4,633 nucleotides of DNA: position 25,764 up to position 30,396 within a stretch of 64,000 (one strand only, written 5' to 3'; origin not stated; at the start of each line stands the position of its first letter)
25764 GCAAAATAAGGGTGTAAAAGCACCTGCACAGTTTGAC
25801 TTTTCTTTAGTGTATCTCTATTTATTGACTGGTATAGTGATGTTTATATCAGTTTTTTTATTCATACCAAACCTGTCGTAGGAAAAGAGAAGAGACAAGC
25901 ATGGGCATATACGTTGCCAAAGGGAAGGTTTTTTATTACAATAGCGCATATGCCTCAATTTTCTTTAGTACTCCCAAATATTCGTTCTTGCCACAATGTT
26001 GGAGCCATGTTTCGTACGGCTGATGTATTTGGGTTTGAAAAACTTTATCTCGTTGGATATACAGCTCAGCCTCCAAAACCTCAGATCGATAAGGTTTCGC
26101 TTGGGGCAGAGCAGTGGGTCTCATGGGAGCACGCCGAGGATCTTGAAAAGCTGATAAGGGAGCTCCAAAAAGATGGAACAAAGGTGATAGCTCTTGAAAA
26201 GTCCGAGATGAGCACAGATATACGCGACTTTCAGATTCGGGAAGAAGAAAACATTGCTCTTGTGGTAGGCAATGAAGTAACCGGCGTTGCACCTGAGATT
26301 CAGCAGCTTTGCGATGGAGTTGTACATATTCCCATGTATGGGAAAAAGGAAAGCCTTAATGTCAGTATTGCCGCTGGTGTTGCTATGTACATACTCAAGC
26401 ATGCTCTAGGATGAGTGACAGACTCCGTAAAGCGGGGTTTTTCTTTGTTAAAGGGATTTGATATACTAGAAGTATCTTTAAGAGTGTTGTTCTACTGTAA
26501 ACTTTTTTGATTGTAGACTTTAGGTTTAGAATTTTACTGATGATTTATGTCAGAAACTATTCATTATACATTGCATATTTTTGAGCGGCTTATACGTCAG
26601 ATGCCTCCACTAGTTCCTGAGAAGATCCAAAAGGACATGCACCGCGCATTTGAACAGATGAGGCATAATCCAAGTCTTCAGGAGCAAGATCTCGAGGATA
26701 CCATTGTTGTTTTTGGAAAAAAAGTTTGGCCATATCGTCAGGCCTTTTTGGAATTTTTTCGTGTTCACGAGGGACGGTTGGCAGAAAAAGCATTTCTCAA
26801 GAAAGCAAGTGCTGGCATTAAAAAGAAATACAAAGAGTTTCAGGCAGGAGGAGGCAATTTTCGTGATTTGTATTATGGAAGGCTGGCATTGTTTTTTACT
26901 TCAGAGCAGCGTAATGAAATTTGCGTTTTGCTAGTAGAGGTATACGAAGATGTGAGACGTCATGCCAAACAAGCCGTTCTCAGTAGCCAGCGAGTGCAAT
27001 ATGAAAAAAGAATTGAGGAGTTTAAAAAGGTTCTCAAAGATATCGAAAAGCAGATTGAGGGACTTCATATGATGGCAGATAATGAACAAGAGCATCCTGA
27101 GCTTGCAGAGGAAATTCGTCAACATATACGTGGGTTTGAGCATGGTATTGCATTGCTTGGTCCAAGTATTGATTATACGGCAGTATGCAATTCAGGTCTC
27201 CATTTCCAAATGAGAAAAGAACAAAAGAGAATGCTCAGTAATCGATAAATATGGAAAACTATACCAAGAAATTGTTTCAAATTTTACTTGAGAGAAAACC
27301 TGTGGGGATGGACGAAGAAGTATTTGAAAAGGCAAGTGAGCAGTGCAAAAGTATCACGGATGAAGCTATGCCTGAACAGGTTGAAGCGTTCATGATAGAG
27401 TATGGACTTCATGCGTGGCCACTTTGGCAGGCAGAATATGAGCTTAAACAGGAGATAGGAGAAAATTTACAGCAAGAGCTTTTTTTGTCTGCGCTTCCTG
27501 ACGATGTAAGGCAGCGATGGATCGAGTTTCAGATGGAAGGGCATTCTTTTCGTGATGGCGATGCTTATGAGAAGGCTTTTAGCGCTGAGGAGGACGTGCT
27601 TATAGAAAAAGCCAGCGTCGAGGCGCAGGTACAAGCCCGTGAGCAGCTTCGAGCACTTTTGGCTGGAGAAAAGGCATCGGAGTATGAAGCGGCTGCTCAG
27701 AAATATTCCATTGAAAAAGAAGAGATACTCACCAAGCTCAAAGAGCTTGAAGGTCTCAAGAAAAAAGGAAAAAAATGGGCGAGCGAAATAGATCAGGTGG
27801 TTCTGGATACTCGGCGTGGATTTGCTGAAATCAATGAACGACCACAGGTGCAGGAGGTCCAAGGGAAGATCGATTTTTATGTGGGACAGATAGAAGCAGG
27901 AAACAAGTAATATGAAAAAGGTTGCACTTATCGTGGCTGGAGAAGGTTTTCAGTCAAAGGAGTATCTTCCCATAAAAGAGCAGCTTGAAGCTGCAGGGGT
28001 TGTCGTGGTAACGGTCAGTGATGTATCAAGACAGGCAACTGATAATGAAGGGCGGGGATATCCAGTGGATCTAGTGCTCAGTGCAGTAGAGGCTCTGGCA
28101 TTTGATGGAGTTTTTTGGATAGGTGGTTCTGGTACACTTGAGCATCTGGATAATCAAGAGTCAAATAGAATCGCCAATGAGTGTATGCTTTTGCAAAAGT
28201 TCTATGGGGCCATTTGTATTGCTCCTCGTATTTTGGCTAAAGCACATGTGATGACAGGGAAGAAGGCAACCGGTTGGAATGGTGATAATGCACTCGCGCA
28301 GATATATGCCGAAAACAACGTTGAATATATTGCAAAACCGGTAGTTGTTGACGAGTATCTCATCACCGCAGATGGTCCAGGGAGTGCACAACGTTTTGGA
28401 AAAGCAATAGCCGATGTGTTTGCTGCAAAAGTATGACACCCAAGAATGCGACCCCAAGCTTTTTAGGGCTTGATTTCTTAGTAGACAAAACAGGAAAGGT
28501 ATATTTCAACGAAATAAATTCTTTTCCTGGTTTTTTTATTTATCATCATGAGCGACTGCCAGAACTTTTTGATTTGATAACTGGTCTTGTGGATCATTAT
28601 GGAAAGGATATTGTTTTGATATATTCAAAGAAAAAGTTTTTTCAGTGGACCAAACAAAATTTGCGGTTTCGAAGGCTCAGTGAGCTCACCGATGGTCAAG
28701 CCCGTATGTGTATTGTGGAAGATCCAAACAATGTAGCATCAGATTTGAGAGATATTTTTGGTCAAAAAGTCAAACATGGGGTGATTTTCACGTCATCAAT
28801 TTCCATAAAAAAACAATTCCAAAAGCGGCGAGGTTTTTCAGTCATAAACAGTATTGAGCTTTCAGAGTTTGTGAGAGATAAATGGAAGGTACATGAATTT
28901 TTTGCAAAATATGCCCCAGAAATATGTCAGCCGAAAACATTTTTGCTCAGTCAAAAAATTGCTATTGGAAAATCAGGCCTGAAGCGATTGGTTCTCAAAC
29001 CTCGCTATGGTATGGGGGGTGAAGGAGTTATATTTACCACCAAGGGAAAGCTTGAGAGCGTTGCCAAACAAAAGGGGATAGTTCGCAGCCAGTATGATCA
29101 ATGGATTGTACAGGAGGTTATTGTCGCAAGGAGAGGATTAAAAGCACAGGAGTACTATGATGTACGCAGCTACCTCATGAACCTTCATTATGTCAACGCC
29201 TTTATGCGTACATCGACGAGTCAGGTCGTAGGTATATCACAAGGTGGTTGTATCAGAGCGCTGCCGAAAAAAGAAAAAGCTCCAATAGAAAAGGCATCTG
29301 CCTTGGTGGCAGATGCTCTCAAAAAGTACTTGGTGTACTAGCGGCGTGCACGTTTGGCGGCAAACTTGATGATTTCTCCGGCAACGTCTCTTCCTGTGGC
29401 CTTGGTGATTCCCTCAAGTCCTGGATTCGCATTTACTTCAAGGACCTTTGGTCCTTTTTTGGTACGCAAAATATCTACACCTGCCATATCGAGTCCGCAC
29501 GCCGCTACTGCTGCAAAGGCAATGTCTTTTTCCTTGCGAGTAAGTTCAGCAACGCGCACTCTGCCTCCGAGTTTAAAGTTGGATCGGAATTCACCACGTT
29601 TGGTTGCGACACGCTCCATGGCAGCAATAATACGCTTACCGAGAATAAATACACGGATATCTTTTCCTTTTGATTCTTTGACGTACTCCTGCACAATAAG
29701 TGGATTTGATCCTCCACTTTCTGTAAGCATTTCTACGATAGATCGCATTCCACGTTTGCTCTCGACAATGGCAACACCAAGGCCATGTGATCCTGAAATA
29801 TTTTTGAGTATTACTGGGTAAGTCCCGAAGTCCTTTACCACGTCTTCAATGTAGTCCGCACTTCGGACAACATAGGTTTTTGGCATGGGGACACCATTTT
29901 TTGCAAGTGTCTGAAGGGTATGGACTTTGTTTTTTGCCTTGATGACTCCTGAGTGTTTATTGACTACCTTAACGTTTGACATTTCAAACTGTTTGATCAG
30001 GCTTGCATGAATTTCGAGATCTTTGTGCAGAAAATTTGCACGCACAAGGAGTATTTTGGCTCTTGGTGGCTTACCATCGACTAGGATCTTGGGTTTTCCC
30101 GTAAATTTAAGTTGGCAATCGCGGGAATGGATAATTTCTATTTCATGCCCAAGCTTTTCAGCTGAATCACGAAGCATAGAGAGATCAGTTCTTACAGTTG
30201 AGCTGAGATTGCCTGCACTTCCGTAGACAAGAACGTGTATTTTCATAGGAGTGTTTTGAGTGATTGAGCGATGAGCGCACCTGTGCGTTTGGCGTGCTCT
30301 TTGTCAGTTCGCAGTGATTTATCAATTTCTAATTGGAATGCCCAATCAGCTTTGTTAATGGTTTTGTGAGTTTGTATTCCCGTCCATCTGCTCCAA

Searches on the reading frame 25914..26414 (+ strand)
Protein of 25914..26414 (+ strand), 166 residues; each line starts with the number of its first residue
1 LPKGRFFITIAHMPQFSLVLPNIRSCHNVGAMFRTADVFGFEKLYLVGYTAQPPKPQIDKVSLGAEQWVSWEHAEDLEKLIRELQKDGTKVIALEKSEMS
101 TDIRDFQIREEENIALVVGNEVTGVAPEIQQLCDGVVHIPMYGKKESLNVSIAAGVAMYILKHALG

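Call 16: search_protein_families(library=pfam, proteins=[window:25914-26414:+], max_evalue=0.001)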
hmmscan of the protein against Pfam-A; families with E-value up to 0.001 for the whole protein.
window:25914-26414:+ (166 aa): 1 family
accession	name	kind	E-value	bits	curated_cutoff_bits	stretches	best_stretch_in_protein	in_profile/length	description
PF00588.24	SpoU_methylase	-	3.6e-39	134.5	29.7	1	16-159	2-142/142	SpoU rRNA Methylase family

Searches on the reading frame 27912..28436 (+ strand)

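Call 16: search_protein_families(library=pfam, proteins=[window:27912-28436:+], max_evalue=0.001)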
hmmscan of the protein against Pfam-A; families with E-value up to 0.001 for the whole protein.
window:27912-28436:+ (174 aa): 1 family
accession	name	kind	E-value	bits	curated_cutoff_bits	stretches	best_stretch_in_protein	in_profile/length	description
PF01965.30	DJ-1_PfpI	-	4.6e-27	95.3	26.6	1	2-167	1-163/165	DJ-1/PfpI family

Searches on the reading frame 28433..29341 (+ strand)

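Call 34: search_protein_families(library=pfam, proteins=[window:28433-29341:+], max_evalue=0.001)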
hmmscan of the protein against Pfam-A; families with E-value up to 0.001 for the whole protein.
window:28433-29341:+ (302 aa): 3 families
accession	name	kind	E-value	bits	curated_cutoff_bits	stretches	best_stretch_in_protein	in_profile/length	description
PF14398.11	ATPgrasp_YheCD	-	9e-09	35.4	26.8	1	11-48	206-243/255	YheC/D like ATP-grasp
PF02655.19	ATP-grasp_3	-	9.2e-05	23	23.2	1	148-230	2-69/160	ATP-grasp domain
PF14397.11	ATPgrasp_ST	-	0.00012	21.9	31.4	0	138-271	10-170/278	Sugar-transfer associated ATP-grasp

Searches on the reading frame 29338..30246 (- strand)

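Call 34: search_protein_families(library=pfam, proteins=[window:29338-30246:-], max_evalue=0.001)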
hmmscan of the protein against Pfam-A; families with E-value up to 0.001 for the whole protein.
window:29338-30246:- (302 aa): 10 families
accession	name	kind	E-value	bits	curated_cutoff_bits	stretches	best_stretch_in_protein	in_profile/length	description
PF08443.16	RimK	-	2e-49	168.2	21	1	104-294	1-186/188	RimK-like ATP-grasp domain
PF02955.21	GSH-S_ATP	-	3.6e-22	79.1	23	1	121-272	12-160/175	Prokaryotic glutathione synthetase, ATP-grasp domain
PF02655.19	ATP-grasp_3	-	1e-12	48.9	23.2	1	104-273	1-155/160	ATP-grasp domain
PF14397.11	ATPgrasp_ST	-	4.4e-12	46.2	31.4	1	92-217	7-161/278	Sugar-transfer associated ATP-grasp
PF02222.28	ATP-grasp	-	1.6e-06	28.3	27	1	113-190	2-77/179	ATP-grasp domain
PF07478.18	Dala_Dala_lig_C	-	7.3e-06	26.1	24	1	117-278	5-179/204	D-ala D-ala ligase C-terminus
PF18030.7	Rimk_N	-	1.7e-05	25.4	26.4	1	23-99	16-92/94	RimK PreATP-grasp domain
PF14398.11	ATPgrasp_YheCD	-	0.00039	20.2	26.8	0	106-170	11-76/255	YheC/D like ATP-grasp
PF03133.20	TTL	-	0.00042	20.1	20.1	0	113-190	33-107/292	Tubulin-tyrosine ligase family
PF02786.22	CPSase_L_D2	-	0.00061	19.8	19.8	0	109-199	4-99/211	Carbamoyl-phosphate synthase L chain, ATP binding domain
